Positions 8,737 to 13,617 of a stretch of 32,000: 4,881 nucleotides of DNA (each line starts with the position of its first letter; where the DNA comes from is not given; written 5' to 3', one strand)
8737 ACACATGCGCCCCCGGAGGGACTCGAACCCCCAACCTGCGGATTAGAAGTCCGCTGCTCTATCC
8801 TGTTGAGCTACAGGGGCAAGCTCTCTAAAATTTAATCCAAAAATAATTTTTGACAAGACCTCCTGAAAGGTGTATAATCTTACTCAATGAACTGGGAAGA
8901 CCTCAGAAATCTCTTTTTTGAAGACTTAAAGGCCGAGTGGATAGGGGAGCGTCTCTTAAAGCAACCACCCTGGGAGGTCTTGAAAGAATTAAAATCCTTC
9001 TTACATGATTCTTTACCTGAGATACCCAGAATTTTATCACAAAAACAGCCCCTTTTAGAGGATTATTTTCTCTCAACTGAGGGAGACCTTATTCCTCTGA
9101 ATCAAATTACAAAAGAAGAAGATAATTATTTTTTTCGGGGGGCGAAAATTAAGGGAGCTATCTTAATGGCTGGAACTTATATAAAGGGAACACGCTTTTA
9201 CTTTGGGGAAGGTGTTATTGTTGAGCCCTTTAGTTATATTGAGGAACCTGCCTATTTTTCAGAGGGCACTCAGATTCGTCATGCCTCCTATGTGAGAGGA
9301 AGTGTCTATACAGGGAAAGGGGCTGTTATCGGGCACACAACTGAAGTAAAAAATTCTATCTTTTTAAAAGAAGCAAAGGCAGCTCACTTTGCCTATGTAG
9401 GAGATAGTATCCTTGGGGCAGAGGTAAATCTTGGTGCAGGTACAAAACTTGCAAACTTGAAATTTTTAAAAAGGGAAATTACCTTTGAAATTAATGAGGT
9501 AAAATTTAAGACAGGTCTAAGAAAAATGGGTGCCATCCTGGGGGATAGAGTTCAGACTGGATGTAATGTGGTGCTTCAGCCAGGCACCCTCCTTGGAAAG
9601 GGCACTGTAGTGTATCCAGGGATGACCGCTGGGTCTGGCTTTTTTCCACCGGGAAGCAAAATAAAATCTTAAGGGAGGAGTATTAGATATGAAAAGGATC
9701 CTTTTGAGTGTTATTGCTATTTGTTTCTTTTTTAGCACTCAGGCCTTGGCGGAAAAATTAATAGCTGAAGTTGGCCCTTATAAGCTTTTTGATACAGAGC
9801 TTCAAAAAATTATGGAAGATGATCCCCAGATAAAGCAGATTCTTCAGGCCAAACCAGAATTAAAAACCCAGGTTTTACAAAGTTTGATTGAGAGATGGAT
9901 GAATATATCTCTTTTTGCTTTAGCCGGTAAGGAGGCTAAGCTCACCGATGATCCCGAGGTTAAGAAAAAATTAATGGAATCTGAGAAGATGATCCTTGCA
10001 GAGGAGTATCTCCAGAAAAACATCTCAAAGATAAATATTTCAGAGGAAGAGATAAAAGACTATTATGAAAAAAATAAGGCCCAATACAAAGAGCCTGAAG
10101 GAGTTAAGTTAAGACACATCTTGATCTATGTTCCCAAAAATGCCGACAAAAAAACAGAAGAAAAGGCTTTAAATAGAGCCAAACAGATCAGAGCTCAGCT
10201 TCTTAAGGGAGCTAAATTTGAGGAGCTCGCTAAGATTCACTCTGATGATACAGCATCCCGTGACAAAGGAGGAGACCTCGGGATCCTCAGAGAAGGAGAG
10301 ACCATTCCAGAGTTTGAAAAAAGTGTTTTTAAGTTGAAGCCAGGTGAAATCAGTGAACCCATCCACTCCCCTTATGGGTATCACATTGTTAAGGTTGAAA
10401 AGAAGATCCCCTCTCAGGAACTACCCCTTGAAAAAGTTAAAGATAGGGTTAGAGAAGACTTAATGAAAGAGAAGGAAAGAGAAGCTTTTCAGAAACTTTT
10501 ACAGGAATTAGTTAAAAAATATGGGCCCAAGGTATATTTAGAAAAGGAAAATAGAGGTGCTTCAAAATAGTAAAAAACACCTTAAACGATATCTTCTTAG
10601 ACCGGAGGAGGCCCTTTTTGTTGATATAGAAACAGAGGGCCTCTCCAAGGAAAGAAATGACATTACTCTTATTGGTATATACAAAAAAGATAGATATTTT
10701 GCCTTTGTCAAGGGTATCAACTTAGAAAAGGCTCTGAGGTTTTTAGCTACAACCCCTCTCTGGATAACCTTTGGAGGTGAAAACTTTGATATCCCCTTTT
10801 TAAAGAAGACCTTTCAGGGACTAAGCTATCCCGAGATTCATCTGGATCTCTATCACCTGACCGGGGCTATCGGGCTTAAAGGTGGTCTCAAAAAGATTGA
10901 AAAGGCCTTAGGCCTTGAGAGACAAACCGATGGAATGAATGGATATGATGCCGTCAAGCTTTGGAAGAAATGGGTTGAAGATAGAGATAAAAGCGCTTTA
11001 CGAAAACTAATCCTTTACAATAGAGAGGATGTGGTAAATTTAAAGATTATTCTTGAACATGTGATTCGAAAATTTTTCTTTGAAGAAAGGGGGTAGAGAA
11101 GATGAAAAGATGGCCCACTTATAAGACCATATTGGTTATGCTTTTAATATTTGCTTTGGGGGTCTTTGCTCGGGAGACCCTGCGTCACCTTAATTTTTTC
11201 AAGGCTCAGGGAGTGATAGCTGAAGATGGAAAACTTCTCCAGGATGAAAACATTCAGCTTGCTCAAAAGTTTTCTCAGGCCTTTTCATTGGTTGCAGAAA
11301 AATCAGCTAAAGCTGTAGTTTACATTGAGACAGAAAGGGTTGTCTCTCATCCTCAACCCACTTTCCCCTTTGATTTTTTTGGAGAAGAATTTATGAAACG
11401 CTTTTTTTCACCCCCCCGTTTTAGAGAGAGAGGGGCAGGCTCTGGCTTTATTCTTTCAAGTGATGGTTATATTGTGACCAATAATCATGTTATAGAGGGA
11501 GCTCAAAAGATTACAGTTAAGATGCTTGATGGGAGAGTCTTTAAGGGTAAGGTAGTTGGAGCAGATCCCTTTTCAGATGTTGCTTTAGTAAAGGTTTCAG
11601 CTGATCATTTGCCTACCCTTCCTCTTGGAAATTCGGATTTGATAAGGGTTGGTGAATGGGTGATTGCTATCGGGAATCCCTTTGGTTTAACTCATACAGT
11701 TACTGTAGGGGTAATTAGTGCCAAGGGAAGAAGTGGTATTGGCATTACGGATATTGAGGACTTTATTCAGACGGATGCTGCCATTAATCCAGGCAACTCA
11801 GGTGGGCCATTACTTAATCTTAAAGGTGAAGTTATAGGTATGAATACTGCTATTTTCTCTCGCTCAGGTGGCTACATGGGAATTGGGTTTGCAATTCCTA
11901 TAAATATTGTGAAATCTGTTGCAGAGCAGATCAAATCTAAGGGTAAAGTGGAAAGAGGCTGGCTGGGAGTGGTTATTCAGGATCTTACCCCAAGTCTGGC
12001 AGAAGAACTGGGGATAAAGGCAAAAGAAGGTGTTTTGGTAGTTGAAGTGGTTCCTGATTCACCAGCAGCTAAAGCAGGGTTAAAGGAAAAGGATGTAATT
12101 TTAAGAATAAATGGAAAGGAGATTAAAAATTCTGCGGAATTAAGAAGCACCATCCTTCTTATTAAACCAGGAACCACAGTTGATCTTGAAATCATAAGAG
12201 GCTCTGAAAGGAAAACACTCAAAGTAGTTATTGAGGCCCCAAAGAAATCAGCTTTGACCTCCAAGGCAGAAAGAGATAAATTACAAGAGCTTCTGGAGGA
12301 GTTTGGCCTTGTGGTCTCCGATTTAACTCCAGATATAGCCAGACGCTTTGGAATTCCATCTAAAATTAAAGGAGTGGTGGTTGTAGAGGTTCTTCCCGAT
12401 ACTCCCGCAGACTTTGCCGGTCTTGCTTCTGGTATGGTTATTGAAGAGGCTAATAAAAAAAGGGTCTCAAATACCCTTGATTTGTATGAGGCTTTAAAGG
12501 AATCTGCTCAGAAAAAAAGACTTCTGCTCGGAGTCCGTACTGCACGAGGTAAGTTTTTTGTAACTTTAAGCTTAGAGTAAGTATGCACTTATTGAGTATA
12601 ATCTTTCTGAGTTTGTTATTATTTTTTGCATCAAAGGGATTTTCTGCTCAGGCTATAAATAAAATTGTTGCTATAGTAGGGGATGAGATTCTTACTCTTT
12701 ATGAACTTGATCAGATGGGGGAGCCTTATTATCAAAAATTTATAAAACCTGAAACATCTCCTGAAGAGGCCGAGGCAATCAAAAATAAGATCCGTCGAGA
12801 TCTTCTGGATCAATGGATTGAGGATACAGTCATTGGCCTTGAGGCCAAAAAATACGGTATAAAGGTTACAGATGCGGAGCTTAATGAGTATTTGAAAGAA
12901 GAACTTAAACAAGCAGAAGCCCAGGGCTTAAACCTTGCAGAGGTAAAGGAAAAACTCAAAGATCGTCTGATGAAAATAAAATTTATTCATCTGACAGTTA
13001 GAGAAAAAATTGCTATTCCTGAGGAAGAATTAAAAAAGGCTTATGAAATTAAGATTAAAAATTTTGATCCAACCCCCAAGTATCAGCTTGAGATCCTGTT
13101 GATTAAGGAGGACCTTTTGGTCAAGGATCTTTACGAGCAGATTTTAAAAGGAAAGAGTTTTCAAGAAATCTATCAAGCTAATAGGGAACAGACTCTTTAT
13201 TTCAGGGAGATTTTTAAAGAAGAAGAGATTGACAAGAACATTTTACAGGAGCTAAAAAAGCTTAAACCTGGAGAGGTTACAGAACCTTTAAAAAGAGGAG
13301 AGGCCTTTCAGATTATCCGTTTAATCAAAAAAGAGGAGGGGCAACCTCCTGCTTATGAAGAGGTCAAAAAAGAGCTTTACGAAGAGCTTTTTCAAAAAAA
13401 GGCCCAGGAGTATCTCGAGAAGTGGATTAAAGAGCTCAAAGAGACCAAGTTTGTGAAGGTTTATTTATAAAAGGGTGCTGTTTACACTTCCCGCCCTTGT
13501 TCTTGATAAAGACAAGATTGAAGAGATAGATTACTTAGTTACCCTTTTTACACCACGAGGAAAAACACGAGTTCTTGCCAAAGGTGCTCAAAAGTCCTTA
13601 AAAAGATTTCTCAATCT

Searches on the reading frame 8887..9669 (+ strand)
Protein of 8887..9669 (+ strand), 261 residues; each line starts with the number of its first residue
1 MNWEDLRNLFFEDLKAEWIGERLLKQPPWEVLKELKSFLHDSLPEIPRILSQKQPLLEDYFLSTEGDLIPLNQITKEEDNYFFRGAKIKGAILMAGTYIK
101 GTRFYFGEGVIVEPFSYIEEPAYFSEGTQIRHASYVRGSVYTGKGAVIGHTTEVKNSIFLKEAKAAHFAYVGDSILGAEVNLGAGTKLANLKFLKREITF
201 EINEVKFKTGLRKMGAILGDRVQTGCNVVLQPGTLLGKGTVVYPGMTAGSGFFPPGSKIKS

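Call 70: search_protein_families(library=pfam, proteins=[window:8887-9669:+], max_evalue=0.00001)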
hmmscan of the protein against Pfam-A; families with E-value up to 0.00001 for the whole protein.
window:8887-9669:+ (261 aa): 2 families
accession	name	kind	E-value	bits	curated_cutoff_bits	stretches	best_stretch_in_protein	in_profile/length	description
PF00132.30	Hexapep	-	1e-11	44.4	27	0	215-245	1-31/36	Bacterial transferase hexapeptide (six repeats)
PF25084.1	LbH_EIF2B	-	5.5e-11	42.8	54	1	104-198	4-97/105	EIF2B subunit epsilon LbH domain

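Call 71: search_protein_families(library=ncbifam, proteins=[window:8887-9669:+], max_evalue=0.00001)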
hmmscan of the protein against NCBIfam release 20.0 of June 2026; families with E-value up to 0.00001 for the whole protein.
window:8887-9669:+ (261 aa): 14 families
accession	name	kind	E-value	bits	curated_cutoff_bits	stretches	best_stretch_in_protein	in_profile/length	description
TIGR03992.1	Arch_glmU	subfamily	8.9e-46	156.5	292.1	1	96-247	242-392/393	bifunctional sugar-1-phosphate nucleotidylyltransferase/acetyltransferase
NF041173.1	Sug_nt_acttase_Thmprot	equivalog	6e-37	127.5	600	1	99-246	245-391/405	bifunctional sugar-1-phosphate nucleotidylyltransferase/acetyltransferase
TIGR03991.1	alt_bact_glmU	hypoth_equivalog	5.6e-29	101.6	225.3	1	17-245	130-341/394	UDP-N-acetylglucosamine diphosphorylase/glucosamine-1-phosphate N-acetyltransferase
NF010940.0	PRK14360.1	equivalog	1.8e-14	53.2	602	1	107-210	301-400/452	bifunctional UDP-N-acetylglucosamine diphosphorylase/glucosamine-1-phosphate N-acetyltransferase GlmU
TIGR01173.1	glmU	equivalog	3.4e-14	52.5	366.85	1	102-197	296-390/452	bifunctional UDP-N-acetylglucosamine diphosphorylase/glucosamine-1-phosphate N-acetyltransferase GlmU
NF010938.0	PRK14358.1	equivalog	4.8e-14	51.8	500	1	94-195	296-396/481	bifunctional N-acetylglucosamine-1-phosphate uridyltransferase/glucosamine-1-phosphate acetyltransferase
NF010933.0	PRK14353.1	equivalog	1.1e-12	47.3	505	1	88-191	271-373/453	bifunctional UDP-N-acetylglucosamine diphosphorylase/glucosamine-1-phosphate N-acetyltransferase GlmU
NF010936.0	PRK14356.1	equivalog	2.4e-12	46.5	666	1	89-191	292-391/456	bifunctional UDP-N-acetylglucosamine diphosphorylase/glucosamine-1-phosphate N-acetyltransferase GlmU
NF010934.1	PRK14354.1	equivalog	4e-12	45.4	450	1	108-192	302-384/447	bifunctional UDP-N-acetylglucosamine diphosphorylase/glucosamine-1-phosphate N-acetyltransferase GlmU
NF006986.0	PRK09451.1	equivalog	6.8e-11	41.6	725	1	95-192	294-388/456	bifunctional UDP-N-acetylglucosamine diphosphorylase/glucosamine-1-phosphate N-acetyltransferase GlmU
NF010937.0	PRK14357.1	equivalog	1.2e-09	37.6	658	1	142-200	327-385/448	bifunctional UDP-N-acetylglucosamine diphosphorylase/glucosamine-1-phosphate N-acetyltransferase GlmU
NF010932.0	PRK14352.1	equivalog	7.5e-09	34.8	611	1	124-200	327-403/488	bifunctional UDP-N-acetylglucosamine diphosphorylase/glucosamine-1-phosphate N-acetyltransferase GlmU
NF010935.0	PRK14355.1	equivalog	4e-08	32.3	718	1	93-199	295-398/459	bifunctional UDP-N-acetylglucosamine diphosphorylase/glucosamine-1-phosphate N-acetyltransferase GlmU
NF052502.1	man1P_GTase_Rv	exception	6.7e-06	25.2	440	0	125-190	250-315/352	mannose-1-phosphate guanylyltransferase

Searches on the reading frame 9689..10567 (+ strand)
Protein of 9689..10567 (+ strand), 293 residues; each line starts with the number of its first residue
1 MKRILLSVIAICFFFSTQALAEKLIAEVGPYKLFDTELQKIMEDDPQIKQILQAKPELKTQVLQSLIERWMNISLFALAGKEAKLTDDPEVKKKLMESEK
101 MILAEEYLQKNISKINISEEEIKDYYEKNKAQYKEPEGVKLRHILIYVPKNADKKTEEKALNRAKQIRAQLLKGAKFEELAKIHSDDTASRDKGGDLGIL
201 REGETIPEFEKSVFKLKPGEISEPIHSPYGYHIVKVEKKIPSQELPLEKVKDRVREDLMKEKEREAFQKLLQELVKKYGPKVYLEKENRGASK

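Call 70: search_protein_families(library=pfam, proteins=[window:9689-10567:+], max_evalue=0.00001)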
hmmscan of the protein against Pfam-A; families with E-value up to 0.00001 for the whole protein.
window:9689-10567:+ (293 aa): 3 families
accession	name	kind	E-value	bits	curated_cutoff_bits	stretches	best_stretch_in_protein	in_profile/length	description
PF13616.12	Rotamase_3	-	1.9e-30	106.2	22.5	1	130-239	7-115/116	PPIC-type PPIASE domain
PF00639.27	Rotamase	-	3.3e-30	105.4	21.7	1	143-237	1-96/97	PPIC-type PPIASE domain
PF13145.12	Rotamase_2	-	3.9e-26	92.7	27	1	117-252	1-121/121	PPIC-type PPIASE domain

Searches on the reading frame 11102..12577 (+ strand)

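Call 70: search_protein_families(library=pfam, proteins=[window:11102-12577:+], max_evalue=0.00001)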
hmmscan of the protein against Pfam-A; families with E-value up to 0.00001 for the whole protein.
window:11102-12577:+ (492 aa): 6 families
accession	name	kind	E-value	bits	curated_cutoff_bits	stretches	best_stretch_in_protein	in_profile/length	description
PF13365.12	Trypsin_2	-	6.9e-36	124.6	27.6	1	113-247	1-144/144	Trypsin-like peptidase domain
PF13180.12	PDZ_2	-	9.2e-26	90.4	27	1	288-375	3-78/80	PDZ domain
PF00089.32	Trypsin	-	1.5e-18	67.9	20.6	1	114-271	28-217/220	Trypsin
PF00595.29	PDZ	-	1.3e-16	61.2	23.2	1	280-364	5-80/81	PDZ domain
PF17820.7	PDZ_6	-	1.4e-15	57.2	27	1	313-366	2-54/54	PDZ domain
PF12812.13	PDZ_1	-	1.1e-06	29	28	0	399-466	9-73/78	PDZ-like domain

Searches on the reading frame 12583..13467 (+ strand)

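Call 70: search_protein_families(library=pfam, proteins=[window:12583-13467:+], max_evalue=0.00001)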
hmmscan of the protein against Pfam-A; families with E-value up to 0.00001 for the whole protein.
window:12583-13467:+ (295 aa): 4 families
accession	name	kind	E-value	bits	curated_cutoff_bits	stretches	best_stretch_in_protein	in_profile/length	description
PF13145.12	Rotamase_2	-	4.8e-12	47.2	27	1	145-263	1-121/121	PPIC-type PPIASE domain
PF13624.11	SurA_N_3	-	2.1e-11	44.4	27.2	1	3-106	17-119/162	SurA-like N-terminal domain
PF13623.11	SurA_N_2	-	1.3e-10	41.8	28.5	1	5-109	14-122/145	SurA-like N-terminal domain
PF09312.16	SurA_N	-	2e-09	38.1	30.8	1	25-146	1-115/118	SurA N-terminal domain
